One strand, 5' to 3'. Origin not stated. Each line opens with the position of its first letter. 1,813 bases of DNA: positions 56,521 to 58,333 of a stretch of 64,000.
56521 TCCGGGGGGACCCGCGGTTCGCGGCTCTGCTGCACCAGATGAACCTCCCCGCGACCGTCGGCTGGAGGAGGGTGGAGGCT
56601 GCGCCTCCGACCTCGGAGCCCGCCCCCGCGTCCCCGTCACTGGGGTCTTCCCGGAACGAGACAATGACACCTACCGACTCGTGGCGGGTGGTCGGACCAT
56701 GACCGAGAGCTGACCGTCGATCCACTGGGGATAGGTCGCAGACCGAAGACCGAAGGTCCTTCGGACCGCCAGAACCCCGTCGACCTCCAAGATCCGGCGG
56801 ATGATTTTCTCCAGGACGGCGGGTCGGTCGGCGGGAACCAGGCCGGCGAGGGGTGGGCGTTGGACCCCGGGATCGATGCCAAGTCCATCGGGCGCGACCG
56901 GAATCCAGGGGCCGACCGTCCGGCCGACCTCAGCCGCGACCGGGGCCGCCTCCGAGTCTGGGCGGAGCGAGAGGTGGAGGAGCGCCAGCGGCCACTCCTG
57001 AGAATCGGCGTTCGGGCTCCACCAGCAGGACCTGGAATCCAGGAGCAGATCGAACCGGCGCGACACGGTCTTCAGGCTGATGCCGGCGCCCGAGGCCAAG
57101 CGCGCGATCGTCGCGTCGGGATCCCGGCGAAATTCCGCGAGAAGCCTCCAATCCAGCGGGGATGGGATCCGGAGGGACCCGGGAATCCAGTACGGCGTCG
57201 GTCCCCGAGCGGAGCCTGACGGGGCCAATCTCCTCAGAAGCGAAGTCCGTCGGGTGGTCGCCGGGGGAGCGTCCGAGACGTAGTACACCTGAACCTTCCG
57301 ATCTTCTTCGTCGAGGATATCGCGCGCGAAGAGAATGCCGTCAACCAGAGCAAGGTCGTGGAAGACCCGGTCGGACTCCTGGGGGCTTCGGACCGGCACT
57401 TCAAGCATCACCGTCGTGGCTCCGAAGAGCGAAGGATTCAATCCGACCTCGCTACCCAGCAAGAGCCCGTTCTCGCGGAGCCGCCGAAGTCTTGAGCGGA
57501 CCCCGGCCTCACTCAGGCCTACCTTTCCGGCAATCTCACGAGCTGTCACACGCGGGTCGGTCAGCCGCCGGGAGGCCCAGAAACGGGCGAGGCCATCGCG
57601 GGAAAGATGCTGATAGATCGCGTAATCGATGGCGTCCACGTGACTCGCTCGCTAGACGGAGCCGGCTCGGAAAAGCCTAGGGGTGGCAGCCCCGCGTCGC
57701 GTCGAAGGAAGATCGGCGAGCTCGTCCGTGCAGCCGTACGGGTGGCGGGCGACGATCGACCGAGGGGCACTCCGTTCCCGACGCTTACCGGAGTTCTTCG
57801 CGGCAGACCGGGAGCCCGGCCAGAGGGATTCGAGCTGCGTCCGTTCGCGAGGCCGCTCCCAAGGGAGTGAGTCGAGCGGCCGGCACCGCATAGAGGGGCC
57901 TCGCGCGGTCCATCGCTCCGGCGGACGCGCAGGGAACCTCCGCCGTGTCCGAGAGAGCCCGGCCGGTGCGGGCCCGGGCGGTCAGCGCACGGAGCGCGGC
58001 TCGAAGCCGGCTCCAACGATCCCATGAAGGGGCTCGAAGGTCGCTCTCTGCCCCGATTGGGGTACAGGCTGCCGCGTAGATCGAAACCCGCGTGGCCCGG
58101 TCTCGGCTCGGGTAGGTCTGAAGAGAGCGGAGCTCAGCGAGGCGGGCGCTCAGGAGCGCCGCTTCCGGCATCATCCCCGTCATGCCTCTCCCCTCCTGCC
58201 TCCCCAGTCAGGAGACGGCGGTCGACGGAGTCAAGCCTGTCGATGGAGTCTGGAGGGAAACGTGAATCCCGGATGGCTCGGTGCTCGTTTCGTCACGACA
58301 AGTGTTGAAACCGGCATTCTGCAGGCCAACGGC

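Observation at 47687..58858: Cluster of three class-III nucleotidyl cyclases (one fused to an AAA/STAND-TPR module) plus a standalone cNMP-binding protein and a tandem Lrp regulator in an archaeon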

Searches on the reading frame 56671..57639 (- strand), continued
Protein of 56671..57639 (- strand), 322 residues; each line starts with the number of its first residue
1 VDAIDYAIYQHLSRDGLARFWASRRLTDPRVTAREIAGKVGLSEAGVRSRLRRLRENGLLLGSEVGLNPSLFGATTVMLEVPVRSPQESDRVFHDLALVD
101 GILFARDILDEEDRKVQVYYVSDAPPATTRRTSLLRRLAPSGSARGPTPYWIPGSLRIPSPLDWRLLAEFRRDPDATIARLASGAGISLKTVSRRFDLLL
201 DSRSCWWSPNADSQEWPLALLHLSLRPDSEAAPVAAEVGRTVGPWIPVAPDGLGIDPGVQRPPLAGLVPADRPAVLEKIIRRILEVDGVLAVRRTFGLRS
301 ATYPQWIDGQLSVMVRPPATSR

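Call 60: search_solved_structures(query=A2, max_evalue=1, show_alignments=0)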
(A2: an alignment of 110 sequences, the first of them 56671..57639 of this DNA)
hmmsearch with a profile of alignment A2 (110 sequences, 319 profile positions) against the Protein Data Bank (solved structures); distinct sequences matched with E-value up to 1: 35.
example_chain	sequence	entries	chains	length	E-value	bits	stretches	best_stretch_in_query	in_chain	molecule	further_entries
1i1g_A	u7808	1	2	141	1.4e-08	37.2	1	28-79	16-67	TRANSCRIPTIONAL REGULATOR LRPA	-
7fby_A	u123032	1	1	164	1.3e-06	30.8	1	28-98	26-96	Transcriptional regulatory protein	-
9w4v_A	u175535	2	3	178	1.6e-06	30.6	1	28-98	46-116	Uncharacterized HTH-type transcriptional regulator PH0140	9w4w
2qz8_A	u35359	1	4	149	3.8e-06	29.3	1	27-89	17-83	Probable transcriptional regulatory protein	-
2gqq_A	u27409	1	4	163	1e-05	27.9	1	28-84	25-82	Leucine-responsive regulatory protein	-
2w29_A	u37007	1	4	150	2.6e-05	26.5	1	28-90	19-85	PROBABLE TRANSCRIPTIONAL REGULATORY PROTEIN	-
2vbw_A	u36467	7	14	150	2.8e-05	26.4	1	28-77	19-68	TRANSCRIPTIONAL REGULATORY PROTEIN | PROBABLE TRANSCRIPTIONAL REGULATORY PROTEIN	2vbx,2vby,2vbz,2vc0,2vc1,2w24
2w25_A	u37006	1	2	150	3.3e-05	26.2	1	28-76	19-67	PROBABLE TRANSCRIPTIONAL REGULATORY PROTEIN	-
2ivm_A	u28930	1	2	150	7.4e-05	25.1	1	28-77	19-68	TRANSCRIPTIONAL REGULATORY PROTEIN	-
2cyy_A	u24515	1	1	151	0.00094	21.4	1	28-97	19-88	Putative HTH-type transcriptional regulator PH1519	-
1ri7_A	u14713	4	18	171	0.0012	21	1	28-97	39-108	Putative transcriptional regulator | Putative HTH-type transcriptional regulator PH1519 | Uncharacterized HTH-type transcriptional regulator PH1519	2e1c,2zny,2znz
3i4p_A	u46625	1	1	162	0.0032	19.7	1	28-91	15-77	Transcriptional regulator, AsnC family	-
2l4a_A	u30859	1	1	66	0.0054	18.9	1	28-68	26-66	Leucine responsive regulatory protein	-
2cg4_A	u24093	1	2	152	0.0058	18.8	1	30-105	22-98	REGULATORY PROTEIN ASNC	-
2efo_A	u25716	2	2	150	0.0093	18.1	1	30-113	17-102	150aa long hypothetical transcriptional regulator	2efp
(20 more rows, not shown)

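Call 79: search_protein_families(library=padloc, proteins=[window:56671-57639:-], max_evalue=0.01)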
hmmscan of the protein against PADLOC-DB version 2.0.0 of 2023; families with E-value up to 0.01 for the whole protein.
window:56671-57639:- (322 aa): 4 families
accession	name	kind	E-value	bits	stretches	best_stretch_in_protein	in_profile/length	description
PDLC01044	Csa3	-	5.9e-06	24.3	1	28-61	147-180/194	Type I-A associated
PDLC04133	mad1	-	0.0002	19.6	0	28-53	3-28/60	mads_1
PDLC01848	CARF3--CARF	-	0.0023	15.6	0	32-62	151-181/197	-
PDLC01850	CARF3--CARF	-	0.0026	15.7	0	27-61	156-190/209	-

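Call 80: search_protein_families(library=ncbifam, proteins=[window:56671-57639:-], max_evalue=0.001)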
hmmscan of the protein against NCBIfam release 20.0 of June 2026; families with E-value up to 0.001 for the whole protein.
window:56671-57639:- (322 aa): 3 families
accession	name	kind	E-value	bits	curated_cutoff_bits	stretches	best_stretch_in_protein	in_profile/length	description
NF040820.1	trans_reg_LrpA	equivalog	5.5e-05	23.1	250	1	28-79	16-67/141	HTH-type transcriptional regulator LrpA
NF008370.0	PRK11169.1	equivalog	0.00012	21.8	233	1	27-94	25-91/164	leucine-responsive transcriptional regulator Lrp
NF040947.1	trans_reg_LysM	equivalog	0.00057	19.7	180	0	28-61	15-48/136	HTH-type transcriptional regulator LysM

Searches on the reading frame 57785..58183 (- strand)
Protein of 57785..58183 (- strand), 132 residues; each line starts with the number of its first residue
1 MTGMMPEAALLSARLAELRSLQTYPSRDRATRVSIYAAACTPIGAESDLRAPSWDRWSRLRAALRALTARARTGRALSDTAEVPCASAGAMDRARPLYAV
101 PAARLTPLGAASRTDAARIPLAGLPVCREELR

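Call 3: search_protein_families(library=pfam, proteins=[window:57785-58183:-], max_evalue=0.01)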
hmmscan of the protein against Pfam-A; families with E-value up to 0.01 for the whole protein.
window:57785-58183:- (132 aa): 0 families

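Call 70: search_protein_representatives(protein=window:57785-58183:-)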
Query: 132 residues. Proteins with E-value up to 0.001 (for the whole library): 2; up to 1e-10: 1; up to 1e-30: 1. The best 2 are listed.
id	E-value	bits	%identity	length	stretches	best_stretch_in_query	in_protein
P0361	1.6e-47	176.7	74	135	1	1-132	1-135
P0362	5.2e-04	36.3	43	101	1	1-107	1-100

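Call 79: search_protein_families(library=padloc, proteins=[window:57785-58183:-], max_evalue=0.01)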
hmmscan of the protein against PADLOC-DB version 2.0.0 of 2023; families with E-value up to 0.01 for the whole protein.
window:57785-58183:- (132 aa): 0 families

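Call 80: search_protein_families(library=ncbifam, proteins=[window:57785-58183:-], max_evalue=0.001)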
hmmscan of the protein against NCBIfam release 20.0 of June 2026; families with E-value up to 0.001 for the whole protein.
window:57785-58183:- (132 aa): 0 families
